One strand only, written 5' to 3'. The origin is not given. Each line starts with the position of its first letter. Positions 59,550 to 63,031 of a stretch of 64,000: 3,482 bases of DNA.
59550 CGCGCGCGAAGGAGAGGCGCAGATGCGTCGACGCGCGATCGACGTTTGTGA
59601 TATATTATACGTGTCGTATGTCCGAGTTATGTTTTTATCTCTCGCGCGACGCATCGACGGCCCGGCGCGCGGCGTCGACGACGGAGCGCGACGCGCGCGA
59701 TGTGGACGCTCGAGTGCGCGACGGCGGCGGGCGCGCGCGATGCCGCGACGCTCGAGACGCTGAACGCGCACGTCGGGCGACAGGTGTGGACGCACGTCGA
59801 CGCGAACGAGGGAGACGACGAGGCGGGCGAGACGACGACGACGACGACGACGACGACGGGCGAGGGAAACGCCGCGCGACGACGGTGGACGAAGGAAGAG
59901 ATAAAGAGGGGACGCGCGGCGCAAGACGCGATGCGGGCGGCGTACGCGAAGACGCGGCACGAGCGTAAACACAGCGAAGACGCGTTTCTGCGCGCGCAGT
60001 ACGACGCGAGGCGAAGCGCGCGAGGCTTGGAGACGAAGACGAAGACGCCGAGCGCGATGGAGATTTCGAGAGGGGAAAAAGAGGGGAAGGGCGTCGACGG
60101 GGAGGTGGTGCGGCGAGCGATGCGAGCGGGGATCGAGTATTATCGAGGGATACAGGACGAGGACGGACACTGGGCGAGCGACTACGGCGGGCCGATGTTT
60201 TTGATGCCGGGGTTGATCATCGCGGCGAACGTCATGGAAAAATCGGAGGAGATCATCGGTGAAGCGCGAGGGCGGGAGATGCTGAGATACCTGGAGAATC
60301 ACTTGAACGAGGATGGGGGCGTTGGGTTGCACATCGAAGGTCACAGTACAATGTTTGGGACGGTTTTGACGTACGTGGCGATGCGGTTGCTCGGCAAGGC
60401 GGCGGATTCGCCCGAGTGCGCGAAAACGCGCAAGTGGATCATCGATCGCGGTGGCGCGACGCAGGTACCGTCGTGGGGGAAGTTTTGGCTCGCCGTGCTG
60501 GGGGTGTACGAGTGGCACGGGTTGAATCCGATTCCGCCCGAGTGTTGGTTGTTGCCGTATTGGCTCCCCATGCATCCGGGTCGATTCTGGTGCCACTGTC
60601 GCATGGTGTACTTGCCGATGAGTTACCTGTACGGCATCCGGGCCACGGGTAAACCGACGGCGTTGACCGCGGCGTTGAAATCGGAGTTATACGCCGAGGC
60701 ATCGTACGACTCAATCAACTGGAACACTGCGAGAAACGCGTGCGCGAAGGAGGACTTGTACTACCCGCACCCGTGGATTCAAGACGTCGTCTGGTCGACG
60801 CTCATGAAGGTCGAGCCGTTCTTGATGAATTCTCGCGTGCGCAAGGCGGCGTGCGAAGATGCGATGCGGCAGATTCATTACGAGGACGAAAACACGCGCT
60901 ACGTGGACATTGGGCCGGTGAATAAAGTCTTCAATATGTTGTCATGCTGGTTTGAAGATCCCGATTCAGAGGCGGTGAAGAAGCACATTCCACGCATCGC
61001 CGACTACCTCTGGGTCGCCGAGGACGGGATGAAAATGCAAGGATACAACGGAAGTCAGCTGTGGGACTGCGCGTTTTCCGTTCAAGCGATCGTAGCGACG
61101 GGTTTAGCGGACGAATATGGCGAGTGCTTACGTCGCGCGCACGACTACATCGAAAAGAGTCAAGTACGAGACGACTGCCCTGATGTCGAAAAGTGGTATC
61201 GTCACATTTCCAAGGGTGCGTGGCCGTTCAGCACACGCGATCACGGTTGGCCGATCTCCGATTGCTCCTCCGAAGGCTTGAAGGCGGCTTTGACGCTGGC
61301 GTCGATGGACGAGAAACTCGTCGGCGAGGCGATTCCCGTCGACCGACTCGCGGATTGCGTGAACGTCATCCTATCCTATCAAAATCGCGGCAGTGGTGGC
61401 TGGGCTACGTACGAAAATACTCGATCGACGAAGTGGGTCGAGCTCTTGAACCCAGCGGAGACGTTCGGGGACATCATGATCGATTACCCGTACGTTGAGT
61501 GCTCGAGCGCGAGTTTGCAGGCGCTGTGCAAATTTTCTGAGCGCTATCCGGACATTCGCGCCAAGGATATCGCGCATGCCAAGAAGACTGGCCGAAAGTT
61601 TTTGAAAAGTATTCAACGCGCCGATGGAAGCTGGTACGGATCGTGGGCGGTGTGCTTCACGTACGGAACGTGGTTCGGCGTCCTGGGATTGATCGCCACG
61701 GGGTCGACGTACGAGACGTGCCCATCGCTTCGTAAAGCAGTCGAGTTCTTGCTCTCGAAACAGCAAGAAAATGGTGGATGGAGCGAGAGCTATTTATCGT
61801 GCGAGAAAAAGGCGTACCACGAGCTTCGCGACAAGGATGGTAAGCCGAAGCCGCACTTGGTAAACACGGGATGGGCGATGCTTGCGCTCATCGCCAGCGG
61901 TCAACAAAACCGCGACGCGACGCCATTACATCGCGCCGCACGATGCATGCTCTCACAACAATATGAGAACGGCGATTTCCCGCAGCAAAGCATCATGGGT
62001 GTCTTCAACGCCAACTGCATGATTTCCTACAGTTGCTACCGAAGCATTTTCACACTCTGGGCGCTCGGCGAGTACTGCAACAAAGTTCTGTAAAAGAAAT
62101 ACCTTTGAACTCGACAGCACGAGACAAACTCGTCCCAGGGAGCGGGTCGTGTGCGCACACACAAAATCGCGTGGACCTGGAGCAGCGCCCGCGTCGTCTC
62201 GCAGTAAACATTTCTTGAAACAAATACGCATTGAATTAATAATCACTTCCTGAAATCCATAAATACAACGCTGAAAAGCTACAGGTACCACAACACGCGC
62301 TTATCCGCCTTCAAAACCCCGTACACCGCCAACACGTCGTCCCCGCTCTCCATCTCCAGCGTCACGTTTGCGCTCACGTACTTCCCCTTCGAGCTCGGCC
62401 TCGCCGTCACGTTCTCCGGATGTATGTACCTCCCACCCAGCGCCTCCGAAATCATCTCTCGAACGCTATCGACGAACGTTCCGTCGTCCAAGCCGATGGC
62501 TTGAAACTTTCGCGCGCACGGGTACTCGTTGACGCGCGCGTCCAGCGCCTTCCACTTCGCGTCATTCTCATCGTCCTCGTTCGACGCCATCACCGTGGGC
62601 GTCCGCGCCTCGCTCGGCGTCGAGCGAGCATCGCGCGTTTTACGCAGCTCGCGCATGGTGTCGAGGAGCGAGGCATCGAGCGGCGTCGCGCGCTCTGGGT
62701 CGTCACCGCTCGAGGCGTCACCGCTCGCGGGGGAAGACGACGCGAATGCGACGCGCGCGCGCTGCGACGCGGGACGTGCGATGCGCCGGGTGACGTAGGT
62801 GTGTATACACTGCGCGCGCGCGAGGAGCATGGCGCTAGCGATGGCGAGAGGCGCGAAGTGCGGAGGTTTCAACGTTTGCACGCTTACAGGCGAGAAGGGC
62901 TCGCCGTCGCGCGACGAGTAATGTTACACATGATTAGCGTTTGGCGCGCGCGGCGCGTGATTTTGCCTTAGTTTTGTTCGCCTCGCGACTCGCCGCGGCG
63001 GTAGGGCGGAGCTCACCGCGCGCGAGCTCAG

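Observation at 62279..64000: Prokaryote-type U32 peptidase gene in tandem with a DUF493 (YbeD-like) gene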

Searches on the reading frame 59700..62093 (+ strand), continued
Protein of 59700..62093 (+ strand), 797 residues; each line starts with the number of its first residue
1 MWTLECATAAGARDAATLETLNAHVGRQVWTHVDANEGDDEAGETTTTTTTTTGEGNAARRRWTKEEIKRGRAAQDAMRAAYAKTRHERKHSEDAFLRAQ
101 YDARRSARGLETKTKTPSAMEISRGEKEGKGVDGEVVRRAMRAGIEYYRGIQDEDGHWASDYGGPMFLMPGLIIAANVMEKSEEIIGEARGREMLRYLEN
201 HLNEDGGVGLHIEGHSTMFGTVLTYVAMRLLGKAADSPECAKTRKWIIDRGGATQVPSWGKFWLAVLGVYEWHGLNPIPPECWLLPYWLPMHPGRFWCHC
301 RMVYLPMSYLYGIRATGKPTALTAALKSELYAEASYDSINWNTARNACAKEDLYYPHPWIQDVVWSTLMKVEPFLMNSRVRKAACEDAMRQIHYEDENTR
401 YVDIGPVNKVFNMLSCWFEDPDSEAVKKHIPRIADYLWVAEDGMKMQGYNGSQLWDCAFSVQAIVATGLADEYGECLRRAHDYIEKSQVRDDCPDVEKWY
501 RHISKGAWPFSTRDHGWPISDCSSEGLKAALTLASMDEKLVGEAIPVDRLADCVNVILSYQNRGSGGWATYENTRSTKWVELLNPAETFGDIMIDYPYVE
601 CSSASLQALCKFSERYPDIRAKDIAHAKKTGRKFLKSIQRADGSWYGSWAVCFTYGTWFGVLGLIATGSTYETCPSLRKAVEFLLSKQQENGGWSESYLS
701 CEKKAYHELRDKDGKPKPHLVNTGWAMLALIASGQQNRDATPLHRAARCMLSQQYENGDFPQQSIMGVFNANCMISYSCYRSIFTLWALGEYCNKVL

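Call 54: list_cluster_members(proteins=[P0180, P0183, P0186, P0211, P0242, P0202, P0216, P0230, P0237, P0222])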
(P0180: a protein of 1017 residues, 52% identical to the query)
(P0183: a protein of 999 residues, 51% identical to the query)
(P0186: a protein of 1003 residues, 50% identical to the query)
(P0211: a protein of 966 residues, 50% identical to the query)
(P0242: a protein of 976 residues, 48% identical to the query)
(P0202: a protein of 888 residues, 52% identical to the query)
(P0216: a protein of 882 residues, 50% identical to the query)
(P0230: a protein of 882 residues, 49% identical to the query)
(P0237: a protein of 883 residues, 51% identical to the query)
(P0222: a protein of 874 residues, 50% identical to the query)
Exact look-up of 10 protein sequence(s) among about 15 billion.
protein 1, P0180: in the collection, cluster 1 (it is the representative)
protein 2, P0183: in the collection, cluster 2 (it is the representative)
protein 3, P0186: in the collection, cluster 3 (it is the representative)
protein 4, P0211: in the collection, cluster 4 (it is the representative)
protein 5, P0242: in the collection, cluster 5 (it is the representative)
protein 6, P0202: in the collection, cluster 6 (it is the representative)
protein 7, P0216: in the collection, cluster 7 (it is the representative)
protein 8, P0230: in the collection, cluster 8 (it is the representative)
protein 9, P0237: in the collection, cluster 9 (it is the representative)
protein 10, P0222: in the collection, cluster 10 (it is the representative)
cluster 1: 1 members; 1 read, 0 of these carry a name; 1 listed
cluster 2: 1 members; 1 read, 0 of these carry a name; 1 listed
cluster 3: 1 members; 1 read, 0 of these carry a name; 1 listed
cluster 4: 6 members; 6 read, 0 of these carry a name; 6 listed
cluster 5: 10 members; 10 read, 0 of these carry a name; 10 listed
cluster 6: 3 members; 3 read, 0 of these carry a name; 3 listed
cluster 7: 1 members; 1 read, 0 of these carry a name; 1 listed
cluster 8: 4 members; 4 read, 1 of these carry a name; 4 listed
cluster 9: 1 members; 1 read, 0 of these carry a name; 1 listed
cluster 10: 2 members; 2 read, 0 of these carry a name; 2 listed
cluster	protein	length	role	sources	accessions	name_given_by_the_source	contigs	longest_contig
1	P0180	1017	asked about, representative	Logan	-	-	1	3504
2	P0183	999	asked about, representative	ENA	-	-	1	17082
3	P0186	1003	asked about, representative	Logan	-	-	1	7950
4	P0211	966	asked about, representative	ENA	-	-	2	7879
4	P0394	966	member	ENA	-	-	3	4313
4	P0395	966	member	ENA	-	-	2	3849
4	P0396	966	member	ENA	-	-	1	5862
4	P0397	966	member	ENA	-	-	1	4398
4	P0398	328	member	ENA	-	-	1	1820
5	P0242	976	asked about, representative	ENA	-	-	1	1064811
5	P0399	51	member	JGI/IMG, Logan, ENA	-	-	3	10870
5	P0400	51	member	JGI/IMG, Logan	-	-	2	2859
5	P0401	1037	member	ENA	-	-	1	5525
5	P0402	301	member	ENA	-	-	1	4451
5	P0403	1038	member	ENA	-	-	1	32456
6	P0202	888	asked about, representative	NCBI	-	-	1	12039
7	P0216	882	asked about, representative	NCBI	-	-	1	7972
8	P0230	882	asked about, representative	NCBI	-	-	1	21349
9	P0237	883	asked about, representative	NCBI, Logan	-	-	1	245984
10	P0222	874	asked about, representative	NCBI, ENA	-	-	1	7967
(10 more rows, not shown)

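Call 66: search_protein_representatives(protein=P0137)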
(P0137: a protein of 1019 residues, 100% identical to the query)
Query: 1019 residues. Proteins with E-value up to 0.001 (for the whole library): 16636; up to 1e-10: 10982; up to 1e-30: 6620. The best 150 are listed.
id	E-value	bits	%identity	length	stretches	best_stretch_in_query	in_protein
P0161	0.0e+00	1095.8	58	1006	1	84-1003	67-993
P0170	0.0e+00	1032.1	55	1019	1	72-1013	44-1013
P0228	1.2e-261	887.7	54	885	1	81-999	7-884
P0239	2.6e-259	879.9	57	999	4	129-356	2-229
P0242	5.5e-258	875.5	55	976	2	371-1000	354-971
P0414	1.1e-252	857.9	51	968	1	85-1006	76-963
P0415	2.5e-249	846.8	50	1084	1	83-1003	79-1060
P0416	5.5e-241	819.2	51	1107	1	55-1003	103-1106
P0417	1.3e-238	811.4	54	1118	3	79-789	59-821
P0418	1.5e-237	807.9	56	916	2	44-522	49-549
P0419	4.1e-234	796.5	54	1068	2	76-454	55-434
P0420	1.7e-232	791.2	51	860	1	149-1013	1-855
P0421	1.3e-225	768.4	53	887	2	366-999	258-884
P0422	6.0e-218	743.0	47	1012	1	66-995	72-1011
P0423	4.6e-211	720.2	49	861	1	84-995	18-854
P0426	3.4e-203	694.1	49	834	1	134-1001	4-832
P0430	1.6e-197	675.4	51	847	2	85-525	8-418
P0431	4.5e-189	647.4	48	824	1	81-963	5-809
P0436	1.6e-179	615.8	45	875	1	84-984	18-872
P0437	4.2e-178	611.1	49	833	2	78-471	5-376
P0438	3.2e-177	608.2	46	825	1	86-961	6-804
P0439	4.3e-177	607.8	44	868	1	81-966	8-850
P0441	2.9e-174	598.4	45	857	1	81-986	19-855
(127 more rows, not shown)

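Call 67: list_cluster_members(proteins=[P0423, P0426, P0430, P0431, P0437, P0421, P0436, P0438, P0439, P0441])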
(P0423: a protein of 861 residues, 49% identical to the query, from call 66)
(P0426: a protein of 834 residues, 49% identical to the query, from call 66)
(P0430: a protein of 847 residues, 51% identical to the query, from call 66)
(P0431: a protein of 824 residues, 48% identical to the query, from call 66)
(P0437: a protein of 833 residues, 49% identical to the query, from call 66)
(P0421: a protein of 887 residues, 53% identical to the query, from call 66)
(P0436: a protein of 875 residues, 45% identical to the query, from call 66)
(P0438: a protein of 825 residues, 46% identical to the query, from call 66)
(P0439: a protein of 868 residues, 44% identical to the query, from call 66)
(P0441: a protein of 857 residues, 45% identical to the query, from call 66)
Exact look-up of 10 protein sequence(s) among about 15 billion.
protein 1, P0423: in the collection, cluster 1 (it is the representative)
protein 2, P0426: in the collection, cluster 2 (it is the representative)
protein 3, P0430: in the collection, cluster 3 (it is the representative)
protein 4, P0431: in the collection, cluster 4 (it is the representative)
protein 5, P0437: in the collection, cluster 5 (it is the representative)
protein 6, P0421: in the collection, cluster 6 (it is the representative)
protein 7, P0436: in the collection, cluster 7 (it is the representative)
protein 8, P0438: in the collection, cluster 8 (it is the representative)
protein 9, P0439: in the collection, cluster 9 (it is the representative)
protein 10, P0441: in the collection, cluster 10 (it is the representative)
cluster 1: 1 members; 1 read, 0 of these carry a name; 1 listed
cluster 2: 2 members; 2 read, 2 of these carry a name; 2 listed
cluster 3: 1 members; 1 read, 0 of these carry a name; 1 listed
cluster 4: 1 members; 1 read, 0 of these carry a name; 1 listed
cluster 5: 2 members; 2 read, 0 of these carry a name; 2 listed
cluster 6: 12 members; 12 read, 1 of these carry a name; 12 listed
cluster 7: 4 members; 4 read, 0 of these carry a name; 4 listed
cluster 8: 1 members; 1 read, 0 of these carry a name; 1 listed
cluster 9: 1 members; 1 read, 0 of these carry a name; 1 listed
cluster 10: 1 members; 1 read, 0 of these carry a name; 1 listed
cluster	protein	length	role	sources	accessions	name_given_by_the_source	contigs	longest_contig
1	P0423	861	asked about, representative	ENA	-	-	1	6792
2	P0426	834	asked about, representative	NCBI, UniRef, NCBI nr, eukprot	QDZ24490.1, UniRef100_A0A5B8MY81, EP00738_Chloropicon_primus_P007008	peptidase [Chloropicon primus] | Peptidase n=1 Tax=Chloropicon primus TaxID=1764295 RepID=A0A5B8MY81_9CHLO | QDZ24490.1 peptidase [Chloropicon primus]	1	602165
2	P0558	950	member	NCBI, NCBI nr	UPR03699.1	peptidase [Chloropicon primus]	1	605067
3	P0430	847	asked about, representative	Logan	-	-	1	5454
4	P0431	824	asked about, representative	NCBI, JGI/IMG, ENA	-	-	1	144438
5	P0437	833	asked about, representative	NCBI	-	-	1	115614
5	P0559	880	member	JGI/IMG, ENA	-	-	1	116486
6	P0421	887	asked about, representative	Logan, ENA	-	-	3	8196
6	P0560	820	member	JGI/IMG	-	collagenase-like PrtC family protease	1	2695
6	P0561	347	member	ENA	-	-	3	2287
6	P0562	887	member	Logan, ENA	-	-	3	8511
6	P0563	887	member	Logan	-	-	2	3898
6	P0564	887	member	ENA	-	-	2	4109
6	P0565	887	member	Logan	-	-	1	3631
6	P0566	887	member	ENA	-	-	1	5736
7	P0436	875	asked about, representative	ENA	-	-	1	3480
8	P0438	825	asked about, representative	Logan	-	-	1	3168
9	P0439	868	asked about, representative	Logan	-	-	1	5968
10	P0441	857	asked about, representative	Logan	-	-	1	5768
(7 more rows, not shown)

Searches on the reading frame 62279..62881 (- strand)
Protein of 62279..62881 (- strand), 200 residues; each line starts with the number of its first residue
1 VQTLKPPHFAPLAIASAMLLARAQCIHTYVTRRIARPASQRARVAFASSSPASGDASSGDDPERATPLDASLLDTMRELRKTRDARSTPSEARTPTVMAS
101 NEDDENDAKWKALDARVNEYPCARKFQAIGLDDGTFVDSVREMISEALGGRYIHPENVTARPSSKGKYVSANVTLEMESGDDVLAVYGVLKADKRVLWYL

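Call 7: search_protein_families(library=pfam, proteins=[window:62279-62881:-], max_evalue=0.01)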
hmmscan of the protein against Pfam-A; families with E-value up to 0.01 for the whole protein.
window:62279-62881:- (200 aa): 1 family
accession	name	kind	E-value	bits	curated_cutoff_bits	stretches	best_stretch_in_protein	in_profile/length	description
PF04359.20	DUF493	-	8.8e-21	74.7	24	1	117-200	3-84/84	Protein of unknown function (DUF493)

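Call 8: search_protein_families(library=ncbifam, proteins=[window:62279-62881:-], max_evalue=0.01)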
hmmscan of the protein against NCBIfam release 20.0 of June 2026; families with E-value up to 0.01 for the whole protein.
window:62279-62881:- (200 aa): 4 families
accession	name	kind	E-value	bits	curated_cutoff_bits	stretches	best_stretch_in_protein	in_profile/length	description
NF003447.0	PRK04998.1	equivalog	7.3e-08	32.7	86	1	118-190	10-78/88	DUF493 family protein YbeD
NF050007.1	HP0495_fam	equivalog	3.9e-07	30.7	45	1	119-196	5-76/80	HP0495 family protein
NF002533.0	PRK02047.1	equivalog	3.2e-05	23.9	139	1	103-192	7-94/102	hypothetical protein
NF002066.0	PRK00907.1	equivalog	0.0097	16.2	149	0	150-200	42-92/92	hypothetical protein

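Call 25: find_homologous_proteins(query=window:62279-62830:-)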
Query window:62279-62830:- (183 aa): 16 proteins with E <= 0.001 among 350 candidates.
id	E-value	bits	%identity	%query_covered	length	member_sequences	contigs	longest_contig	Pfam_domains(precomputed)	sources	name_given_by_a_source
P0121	1.4e-108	379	97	100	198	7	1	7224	PF04359.21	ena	-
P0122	1.0e-107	376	97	100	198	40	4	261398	PF04359.21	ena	-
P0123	5.5e-107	373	96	100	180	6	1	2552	PF04359.21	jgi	jgi:putative lipoic acid-binding regulatory protein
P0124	1.0e-59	220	72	75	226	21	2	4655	PF04359.21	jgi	-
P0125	2.2e-52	196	59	100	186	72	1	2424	PF04359.21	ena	-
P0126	3.1e-47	179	54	100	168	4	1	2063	PF04359.21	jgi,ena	-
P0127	2.0e-46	176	63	78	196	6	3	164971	PF04359.21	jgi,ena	-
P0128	9.7e-46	174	61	78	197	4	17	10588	PF04359.21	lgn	-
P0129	1.1e-45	174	63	78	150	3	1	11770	PF04359.21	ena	-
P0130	1.9e-45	173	53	99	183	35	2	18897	PF04359.21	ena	-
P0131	4.4e-45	172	59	78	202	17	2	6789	PF04359.21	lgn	-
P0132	4.1e-44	169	62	79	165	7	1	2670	PF04359.21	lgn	-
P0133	9.9e-43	164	61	77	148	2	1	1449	PF04359.21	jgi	jgi:putative lipoic acid-binding regulatory protein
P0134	1.6e-41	160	50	99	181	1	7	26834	PF04359.21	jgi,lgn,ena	-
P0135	8.5e-41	158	76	57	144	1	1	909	PF04359.21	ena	-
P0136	3.3e-37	146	69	58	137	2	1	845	PF04359.21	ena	-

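Call 26: find_encoding_contigs(protein=P0127, flank=8000, max_places=2)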
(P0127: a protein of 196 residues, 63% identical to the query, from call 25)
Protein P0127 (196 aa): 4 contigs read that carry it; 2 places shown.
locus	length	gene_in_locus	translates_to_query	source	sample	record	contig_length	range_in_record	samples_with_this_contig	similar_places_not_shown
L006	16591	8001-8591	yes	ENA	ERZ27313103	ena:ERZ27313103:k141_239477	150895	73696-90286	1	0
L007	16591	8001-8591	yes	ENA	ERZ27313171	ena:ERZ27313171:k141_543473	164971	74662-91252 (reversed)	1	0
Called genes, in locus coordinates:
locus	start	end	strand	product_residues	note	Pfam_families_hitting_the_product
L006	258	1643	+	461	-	PF00464:SHMT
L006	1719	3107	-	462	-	PF00999:Na_H_Exchanger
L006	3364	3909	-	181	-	-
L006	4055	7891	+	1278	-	PF01136:Peptidase_U32, PF12392:DUF3656, PF01136:Peptidase_U32 (weak)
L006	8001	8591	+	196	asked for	PF04359:DUF493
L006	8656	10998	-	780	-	PF00432:Prenyltrans (faint), PF13249:SQHop_cyclase_N, PF13243:SQHop_cyclase_C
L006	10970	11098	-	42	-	-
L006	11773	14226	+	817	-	PF02922:CBM_48, PF00128:Alpha-amylase, PF02806:Alpha-amylase_C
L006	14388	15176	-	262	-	-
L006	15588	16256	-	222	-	PF00861:Ribosomal_L18p (weak)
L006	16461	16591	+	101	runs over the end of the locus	-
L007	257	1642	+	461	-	PF00464:SHMT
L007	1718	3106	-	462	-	PF00999:Na_H_Exchanger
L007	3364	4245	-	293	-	-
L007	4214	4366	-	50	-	-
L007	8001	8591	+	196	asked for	PF04359:DUF493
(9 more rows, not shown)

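Call 27: find_encoding_contigs(protein=P0134, flank=8000, max_places=2)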
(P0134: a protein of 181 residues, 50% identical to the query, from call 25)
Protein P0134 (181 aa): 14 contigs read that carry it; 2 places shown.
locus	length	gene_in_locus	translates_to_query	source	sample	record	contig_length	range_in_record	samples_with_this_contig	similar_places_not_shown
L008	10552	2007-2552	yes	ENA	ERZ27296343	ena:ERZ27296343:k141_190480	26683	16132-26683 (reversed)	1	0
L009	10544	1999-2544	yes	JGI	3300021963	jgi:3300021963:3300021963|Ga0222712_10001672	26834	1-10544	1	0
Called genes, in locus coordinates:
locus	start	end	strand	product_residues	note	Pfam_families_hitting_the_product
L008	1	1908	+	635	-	?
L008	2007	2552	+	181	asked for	PF04359:DUF493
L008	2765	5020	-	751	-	PF00432:Prenyltrans (faint), PF13249:SQHop_cyclase_N, PF13243:SQHop_cyclase_C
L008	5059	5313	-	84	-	-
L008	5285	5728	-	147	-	-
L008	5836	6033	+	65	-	-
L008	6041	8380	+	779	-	PF02922:CBM_48, PF00128:Alpha-amylase, PF02806:Alpha-amylase_C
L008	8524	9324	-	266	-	PF00076:RRM_1 (faint), PF18360:hnRNP_Q_AcD (weak)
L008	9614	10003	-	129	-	PF00861:Ribosomal_L18p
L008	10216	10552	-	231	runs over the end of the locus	-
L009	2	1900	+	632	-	?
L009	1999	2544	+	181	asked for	PF04359:DUF493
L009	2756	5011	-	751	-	PF00432:Prenyltrans (faint), PF13249:SQHop_cyclase_N, PF13243:SQHop_cyclase_C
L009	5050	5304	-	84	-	-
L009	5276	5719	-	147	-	-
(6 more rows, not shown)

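Call 28: find_encoding_contigs(protein=P0130, flank=8000, max_places=2)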
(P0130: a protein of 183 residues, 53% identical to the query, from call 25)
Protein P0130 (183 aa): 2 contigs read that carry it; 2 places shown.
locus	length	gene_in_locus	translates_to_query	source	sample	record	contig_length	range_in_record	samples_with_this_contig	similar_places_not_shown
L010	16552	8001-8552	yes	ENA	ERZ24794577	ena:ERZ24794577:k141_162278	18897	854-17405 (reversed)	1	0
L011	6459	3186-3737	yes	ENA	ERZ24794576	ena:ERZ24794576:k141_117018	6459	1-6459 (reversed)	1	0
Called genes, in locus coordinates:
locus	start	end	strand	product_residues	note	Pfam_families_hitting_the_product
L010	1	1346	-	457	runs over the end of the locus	PF00999:Na_H_Exchanger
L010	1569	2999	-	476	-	-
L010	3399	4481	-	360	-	-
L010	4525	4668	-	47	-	-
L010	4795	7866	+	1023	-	PF01136:Peptidase_U32, PF12392:DUF3656, PF01136:Peptidase_U32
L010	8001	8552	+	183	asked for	PF04359:DUF493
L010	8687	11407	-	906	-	PF00432:Prenyltrans (faint), PF13249:SQHop_cyclase_N, PF13243:SQHop_cyclase_C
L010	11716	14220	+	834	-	PF02922:CBM_48, PF00128:Alpha-amylase, PF02806:Alpha-amylase_C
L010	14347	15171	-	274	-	PF00076:RRM_1 (faint), PF18360:hnRNP_Q_AcD (weak)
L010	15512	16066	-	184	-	PF00861:Ribosomal_L18p (weak)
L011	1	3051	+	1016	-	?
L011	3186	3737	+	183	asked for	PF04359:DUF493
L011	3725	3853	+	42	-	-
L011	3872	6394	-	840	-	PF00432:Prenyltrans (faint), PF13249:SQHop_cyclase_N, PF13243:SQHop_cyclase_C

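Call 64: search_solved_structures(query=window:62279-62830:-, max_evalue=1, show_alignments=1)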
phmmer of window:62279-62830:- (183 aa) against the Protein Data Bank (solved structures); distinct sequences matched with E-value up to 1: 1.
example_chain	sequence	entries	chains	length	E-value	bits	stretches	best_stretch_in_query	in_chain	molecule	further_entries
1rwu_A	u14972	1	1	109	0.12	15.9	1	100-171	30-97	Hypothetical UPF0250 protein ybeD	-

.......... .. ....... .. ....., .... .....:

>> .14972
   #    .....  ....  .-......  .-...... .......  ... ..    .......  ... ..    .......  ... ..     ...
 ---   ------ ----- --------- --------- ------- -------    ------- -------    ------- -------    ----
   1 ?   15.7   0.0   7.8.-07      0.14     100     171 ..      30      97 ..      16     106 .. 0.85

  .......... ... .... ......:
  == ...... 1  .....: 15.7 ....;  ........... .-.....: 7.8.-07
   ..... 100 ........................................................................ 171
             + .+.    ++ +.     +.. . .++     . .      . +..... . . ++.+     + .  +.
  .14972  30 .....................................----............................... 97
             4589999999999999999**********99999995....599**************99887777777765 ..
